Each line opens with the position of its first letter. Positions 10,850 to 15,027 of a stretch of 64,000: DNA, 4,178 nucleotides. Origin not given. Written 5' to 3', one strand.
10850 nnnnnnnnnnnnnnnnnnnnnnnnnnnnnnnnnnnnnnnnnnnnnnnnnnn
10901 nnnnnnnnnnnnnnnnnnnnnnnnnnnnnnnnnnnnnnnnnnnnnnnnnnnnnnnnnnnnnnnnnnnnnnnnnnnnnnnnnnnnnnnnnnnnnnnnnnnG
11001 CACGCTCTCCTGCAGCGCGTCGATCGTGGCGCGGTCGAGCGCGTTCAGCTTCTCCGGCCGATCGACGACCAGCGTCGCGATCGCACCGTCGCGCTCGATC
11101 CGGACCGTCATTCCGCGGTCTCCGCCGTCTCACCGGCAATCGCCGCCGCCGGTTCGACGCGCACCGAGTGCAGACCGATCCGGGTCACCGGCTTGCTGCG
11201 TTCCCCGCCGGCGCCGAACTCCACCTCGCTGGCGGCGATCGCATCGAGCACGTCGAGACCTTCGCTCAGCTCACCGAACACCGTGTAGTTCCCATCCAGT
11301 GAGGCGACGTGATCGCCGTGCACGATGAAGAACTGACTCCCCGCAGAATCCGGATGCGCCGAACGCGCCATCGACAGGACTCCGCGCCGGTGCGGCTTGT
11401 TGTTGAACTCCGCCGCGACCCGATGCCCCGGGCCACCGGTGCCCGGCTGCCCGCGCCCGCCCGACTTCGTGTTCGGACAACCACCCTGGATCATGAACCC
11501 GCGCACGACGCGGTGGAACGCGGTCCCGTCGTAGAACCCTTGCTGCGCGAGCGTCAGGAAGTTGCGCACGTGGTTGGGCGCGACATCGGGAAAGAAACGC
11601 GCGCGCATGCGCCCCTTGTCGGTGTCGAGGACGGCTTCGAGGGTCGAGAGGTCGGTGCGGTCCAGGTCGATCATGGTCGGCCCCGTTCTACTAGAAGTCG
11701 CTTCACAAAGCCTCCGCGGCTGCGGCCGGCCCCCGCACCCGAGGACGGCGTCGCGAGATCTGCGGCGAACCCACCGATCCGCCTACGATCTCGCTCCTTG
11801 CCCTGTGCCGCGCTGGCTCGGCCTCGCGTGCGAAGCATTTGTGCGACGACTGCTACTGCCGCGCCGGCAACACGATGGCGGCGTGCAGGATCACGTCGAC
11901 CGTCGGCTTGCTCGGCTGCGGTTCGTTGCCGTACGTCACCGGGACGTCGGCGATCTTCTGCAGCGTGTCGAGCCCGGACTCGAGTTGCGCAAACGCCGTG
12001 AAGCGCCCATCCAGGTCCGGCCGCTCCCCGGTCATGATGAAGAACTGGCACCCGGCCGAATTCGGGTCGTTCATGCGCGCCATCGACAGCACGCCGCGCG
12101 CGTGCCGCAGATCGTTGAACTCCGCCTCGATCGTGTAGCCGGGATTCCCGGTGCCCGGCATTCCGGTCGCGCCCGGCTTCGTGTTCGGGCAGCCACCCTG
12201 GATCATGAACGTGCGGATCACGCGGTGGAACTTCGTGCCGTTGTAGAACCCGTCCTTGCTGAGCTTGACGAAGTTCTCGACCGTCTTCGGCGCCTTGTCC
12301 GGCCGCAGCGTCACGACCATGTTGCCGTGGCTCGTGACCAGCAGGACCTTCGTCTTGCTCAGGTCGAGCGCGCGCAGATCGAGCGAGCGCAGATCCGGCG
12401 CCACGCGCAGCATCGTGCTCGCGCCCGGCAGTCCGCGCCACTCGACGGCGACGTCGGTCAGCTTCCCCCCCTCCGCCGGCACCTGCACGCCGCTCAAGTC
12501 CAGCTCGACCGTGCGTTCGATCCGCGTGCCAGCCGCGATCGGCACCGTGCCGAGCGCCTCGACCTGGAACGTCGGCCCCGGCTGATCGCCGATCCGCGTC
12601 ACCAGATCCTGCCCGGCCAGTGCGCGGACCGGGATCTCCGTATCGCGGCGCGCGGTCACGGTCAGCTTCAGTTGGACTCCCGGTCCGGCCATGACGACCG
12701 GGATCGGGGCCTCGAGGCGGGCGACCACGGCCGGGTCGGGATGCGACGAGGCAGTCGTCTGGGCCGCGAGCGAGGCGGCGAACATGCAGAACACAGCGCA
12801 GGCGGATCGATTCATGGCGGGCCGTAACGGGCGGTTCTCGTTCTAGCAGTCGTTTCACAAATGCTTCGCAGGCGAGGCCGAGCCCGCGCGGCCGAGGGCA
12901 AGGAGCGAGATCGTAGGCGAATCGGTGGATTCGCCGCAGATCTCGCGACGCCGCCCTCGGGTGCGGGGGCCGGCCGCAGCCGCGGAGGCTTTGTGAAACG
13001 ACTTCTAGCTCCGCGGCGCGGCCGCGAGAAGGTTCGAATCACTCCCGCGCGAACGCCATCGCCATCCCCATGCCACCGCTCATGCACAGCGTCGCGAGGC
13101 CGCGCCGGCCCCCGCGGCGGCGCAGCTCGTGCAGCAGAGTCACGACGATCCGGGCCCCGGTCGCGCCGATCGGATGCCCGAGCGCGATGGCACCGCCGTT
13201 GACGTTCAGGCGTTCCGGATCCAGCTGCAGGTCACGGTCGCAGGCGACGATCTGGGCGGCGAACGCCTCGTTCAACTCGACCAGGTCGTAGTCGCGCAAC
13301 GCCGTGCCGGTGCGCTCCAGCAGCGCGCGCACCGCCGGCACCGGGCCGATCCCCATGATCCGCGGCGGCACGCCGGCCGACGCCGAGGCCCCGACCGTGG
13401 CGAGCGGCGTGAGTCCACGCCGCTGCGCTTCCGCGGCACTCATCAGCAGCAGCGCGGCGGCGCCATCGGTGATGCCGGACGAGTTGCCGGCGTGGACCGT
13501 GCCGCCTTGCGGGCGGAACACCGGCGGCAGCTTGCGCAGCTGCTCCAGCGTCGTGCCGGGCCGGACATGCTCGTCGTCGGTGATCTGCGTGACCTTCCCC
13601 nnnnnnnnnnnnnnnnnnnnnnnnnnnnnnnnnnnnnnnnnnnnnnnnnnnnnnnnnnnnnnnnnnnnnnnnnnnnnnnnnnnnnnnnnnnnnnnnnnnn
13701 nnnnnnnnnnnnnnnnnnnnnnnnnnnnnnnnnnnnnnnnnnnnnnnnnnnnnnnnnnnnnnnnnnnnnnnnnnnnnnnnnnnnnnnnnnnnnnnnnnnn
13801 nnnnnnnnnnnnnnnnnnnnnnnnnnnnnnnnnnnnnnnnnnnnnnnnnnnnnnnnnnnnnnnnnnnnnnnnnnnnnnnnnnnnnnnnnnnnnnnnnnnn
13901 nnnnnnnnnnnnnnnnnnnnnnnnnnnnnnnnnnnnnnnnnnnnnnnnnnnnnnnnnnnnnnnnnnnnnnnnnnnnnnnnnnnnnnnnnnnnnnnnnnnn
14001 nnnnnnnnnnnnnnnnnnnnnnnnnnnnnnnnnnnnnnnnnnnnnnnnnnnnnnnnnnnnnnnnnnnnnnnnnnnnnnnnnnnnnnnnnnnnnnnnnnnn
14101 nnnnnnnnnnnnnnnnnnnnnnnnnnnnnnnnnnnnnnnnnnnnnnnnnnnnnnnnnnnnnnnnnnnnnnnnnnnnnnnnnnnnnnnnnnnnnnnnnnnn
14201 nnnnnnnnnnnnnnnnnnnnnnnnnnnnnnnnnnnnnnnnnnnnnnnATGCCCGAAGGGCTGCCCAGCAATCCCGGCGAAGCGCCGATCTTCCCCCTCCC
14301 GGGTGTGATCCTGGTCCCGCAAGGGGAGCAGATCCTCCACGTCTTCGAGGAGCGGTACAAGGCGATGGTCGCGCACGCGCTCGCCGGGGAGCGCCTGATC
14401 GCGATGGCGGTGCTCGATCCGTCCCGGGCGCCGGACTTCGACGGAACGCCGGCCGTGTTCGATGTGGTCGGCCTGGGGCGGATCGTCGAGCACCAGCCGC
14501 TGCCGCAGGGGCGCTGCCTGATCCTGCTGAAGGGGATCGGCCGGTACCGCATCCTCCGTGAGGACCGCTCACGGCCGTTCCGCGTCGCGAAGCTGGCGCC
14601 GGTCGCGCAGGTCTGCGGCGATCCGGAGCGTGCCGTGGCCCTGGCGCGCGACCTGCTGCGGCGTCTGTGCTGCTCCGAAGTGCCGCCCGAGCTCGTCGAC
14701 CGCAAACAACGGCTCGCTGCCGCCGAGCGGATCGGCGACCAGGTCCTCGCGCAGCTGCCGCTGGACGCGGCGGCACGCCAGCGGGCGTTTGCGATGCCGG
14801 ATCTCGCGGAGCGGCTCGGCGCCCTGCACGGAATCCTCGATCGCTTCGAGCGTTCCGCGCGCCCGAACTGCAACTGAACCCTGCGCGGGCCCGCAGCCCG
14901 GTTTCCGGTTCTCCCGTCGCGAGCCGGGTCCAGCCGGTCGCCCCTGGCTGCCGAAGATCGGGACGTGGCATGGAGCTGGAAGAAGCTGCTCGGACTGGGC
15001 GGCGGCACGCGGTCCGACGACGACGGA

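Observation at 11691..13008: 166-bp palindromic MITE-like element in two inverted copies bracketing a secreted cyclophilin gene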

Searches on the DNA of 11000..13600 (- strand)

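Call 7: search_rna_families(source=window, start=11000, end=13600, threshold=evalue, max_evalue=1)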
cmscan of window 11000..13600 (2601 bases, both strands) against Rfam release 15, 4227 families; matches with E-value up to 1: 0.
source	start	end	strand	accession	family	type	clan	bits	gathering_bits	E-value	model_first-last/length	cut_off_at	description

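Call 54: search_dna_similar(query=window:12843-13008:-, collection=plasmids, mode=distant, max_evalue=10, max_rows=25)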
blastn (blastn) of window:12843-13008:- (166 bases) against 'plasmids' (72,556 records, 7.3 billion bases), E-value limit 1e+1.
Records with a match: 92; places in all: 95; records where one place covers at least 80% of the query: 0.
Best place of each record, by identity: >=99% 25; 95-99% 4; 90-95% 31; 80-90% 28; 60-80% 4.
By first word of the organism name: Streptomyces 32; Sinorhizobium 19; Citrobacter 4; Rhodococcus 3; Cereibacter 3; Sulfitobacter 2; Shinella 2; Methylibium 2; Azospirillum 2; Methylobacterium 2; and 21 more.
By predicted mobility (MOB-suite, as given by PLSDB): non-mobilizable 58; conjugative 20; mobilizable 14.
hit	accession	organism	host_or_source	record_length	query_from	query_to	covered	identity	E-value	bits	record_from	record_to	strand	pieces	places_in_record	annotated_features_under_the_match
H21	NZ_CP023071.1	Sinorhizobium fredii CCBAU 83666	G.max,nodule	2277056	31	89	36%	77.8%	6e+0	38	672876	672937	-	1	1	record has no annotation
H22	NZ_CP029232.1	Sinorhizobium fredii CCBAU 45436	Glycine max,cell culture,plant root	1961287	31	89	36%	77.8%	6e+0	38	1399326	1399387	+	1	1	record has no annotation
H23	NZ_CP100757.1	Natrinema gelatinilyticum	marine sediment,sediment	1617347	73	121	30%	82.0%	1e-1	44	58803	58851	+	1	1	record has no annotation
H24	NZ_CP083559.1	Leisingera sp. S132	-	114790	20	66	28%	79.6%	5e-1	42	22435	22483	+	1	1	hypothetical protein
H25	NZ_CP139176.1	Streptomyces sp. CL7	soild,microorganism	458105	23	67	27%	80.9%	6e+0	38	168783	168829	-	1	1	non-ribosomal peptide synthetase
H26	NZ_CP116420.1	Sulfitobacter faviae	Hexacorallia,culture,Cold water coral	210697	36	78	26%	81.8%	6e+0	37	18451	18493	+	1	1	urease accessory protein UreD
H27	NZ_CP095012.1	Streptomyces sp. 2P-4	cell culture,mudflats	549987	20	63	27%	79.2%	6e+0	37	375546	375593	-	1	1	GPP34 family phosphoprotein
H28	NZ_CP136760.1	Palleronia sp. LCG004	cell culture,Intertidal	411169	23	64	25%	81.0%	2e+0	39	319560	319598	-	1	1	lysophospholipid acyltransferase family protein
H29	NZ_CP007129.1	Gemmatirosa kalamazoonensis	-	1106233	41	77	22%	84.6%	6e+0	37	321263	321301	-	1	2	record has no annotation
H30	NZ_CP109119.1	Streptomyces sp. NBC_01766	-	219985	26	63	23%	81.6%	6e+0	37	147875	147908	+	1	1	TfuA-like protein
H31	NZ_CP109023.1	Streptomyces sp. NBC_00667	-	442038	21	56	22%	86.1%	2e+0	40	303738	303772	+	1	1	glycoside hydrolase family 3 C-terminal domain-containing protein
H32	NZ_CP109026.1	Streptomyces sp. NBC_00664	-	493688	21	56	22%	86.1%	2e+0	40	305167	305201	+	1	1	glycoside hydrolase family 3 C-terminal domain-containing protein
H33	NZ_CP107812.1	Streptomyces sp. NBC_00539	-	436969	21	56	22%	86.1%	2e+0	40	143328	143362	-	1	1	glycoside hydrolase family 3 C-terminal domain-containing protein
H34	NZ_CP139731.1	Sulfitobacter faviae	Bacterial Culture,hydrothermal vent ...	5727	103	136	20%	88.6%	1e-1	43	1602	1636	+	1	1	mobQ: MobQ family relaxase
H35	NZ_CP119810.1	Halorussus caseinilyticus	cell culture,coastal saline-alkali land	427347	50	84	21%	85.7%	6e+0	38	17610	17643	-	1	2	none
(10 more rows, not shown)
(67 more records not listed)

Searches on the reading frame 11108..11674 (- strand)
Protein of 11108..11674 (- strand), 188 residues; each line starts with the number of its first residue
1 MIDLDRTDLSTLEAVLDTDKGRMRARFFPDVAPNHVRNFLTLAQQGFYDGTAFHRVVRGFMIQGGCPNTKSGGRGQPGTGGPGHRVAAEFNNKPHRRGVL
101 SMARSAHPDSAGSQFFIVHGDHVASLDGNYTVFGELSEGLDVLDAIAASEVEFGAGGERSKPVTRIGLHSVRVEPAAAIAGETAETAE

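Call 21: search_protein_families(library=pfam, proteins=[window:11108-11674:-])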
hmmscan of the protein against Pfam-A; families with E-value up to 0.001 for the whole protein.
window:11108-11674:- (188 aa): 1 family
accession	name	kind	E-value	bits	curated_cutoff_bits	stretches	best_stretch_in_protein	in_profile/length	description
PF00160.26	Pro_isomerase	-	2.8e-44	151.6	21.7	1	16-166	4-152/159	Cyclophilin type peptidyl-prolyl cis-trans isomerase/CLD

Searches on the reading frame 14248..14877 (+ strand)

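Call 89: search_protein_families(library=pfam, proteins=[window:14248-14877:+], max_evalue=0.00001)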
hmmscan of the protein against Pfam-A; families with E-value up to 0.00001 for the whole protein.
window:14248-14877:+ (209 aa): 1 family
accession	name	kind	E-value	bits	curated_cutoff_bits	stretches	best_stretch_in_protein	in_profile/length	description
PF02190.22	LON_substr_bdg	-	1.8e-21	77.4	28.7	1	12-199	2-200/200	ATP-dependent protease La (LON) substrate-binding domain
